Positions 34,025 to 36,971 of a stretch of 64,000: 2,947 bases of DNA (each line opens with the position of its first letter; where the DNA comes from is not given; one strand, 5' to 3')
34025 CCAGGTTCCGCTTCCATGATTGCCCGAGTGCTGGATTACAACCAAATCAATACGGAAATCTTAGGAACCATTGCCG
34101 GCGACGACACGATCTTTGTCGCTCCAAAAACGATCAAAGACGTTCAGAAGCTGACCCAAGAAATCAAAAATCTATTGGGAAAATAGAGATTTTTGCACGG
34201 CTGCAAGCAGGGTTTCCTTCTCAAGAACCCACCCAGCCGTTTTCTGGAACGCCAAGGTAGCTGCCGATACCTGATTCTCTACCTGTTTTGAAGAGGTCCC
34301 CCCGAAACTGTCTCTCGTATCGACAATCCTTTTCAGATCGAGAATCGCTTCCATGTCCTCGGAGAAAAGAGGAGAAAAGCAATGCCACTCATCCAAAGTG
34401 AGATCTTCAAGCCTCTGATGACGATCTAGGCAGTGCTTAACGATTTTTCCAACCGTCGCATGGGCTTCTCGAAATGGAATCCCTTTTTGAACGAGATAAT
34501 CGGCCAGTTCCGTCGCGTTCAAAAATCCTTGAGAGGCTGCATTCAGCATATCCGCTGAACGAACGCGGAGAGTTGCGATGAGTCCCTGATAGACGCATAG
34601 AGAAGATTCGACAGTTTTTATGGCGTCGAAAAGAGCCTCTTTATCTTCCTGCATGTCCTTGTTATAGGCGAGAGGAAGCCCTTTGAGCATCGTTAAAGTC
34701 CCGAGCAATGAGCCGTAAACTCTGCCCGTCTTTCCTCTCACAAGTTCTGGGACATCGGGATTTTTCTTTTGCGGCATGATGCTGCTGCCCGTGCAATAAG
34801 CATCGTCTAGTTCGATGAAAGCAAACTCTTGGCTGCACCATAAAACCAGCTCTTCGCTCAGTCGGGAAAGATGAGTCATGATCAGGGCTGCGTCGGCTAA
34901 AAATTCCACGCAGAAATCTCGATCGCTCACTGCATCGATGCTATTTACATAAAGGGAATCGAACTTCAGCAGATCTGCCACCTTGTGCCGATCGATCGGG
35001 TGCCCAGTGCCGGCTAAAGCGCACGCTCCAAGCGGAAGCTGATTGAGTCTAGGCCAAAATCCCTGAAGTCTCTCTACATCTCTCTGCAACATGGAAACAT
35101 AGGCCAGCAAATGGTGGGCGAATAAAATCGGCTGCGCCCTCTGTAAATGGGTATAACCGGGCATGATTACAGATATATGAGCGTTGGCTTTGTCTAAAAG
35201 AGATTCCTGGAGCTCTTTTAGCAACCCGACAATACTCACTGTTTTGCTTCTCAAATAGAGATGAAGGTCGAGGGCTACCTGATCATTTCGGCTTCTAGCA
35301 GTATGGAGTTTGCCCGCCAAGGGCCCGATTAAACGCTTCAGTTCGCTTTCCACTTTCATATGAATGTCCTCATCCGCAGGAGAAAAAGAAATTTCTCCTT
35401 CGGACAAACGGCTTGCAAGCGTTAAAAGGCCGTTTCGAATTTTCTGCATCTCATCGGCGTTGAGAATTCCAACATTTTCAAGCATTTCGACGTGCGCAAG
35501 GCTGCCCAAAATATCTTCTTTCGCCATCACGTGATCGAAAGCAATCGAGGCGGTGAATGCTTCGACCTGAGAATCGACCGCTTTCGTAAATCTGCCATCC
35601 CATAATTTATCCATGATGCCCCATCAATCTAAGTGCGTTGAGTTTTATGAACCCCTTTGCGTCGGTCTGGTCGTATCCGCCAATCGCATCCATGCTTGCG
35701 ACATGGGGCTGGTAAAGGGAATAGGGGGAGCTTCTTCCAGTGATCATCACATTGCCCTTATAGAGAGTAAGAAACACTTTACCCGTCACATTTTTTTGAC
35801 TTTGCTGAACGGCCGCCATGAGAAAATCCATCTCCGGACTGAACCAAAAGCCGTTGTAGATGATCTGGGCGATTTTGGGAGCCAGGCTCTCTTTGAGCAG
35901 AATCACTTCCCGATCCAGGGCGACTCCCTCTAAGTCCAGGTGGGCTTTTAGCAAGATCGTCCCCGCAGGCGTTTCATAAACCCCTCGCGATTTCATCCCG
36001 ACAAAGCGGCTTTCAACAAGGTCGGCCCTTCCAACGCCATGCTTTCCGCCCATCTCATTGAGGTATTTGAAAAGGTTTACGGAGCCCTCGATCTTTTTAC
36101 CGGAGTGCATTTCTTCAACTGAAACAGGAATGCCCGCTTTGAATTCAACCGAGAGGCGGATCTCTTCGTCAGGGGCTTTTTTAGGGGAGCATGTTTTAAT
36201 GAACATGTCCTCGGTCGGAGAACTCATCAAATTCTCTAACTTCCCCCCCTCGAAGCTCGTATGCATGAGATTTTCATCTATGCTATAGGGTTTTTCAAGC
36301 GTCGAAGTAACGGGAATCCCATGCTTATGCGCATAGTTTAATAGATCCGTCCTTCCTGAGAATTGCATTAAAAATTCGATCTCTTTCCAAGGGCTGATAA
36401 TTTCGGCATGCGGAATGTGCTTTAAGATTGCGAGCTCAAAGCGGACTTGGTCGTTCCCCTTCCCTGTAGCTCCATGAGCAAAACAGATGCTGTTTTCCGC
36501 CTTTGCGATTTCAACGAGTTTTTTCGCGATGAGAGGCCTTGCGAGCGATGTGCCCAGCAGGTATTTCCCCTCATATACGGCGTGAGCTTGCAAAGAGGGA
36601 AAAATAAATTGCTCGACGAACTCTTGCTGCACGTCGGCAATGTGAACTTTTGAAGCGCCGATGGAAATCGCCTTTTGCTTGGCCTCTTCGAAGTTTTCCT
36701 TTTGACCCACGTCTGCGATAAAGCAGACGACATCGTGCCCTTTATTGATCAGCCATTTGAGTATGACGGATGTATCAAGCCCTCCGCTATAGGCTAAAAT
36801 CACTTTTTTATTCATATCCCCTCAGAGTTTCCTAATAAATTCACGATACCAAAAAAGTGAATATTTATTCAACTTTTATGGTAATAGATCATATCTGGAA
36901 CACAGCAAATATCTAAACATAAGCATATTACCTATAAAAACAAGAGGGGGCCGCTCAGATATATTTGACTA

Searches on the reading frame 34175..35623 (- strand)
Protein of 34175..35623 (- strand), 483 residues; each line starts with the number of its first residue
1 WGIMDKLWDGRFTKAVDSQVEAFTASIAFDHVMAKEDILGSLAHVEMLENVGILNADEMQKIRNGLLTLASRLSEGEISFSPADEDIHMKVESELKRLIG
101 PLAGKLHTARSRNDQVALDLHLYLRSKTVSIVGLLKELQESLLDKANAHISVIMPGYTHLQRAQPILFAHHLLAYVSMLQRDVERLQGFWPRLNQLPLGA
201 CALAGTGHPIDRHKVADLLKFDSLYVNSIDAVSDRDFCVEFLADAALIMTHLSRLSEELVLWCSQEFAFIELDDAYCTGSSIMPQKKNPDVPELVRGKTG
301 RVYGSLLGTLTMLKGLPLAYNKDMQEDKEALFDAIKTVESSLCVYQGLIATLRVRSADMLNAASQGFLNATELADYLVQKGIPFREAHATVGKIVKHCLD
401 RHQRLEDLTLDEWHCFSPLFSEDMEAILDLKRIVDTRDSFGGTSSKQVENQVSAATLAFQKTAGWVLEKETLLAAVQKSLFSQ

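Call 24: search_protein_families(library=pfam, proteins=[window:34175-35623:-], max_evalue=0.001)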
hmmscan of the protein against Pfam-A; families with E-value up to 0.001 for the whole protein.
window:34175-35623:- (483 aa): 2 families
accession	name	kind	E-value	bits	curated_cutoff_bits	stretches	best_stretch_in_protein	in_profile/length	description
PF00206.25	Lyase_1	-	3e-74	250.7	27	1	10-304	1-312/312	Lyase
PF14698.11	ASL_C2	-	4.4e-27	94.7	27.3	1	367-434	1-68/69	Argininosuccinate lyase C-terminal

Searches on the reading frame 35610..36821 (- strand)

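Call 24: search_protein_families(library=pfam, proteins=[window:35610-36821:-], max_evalue=0.001)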
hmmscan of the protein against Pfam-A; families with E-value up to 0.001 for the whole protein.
window:35610-36821:- (404 aa): 3 families
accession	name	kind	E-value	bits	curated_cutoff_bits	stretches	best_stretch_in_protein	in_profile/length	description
PF20979.2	Arginosuc_syn_C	-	8.8e-80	267.8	27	1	179-399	1-216/219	Arginosuccinate synthase C-terminal domain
PF00764.25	Arginosuc_synth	-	6.4e-60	202.3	27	1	6-170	1-162/162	Arginosuccinate synthase N-terminal HUP domain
PF06508.19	QueC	-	0.00025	21.1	22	1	6-78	1-72/210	Queuosine biosynthesis protein QueC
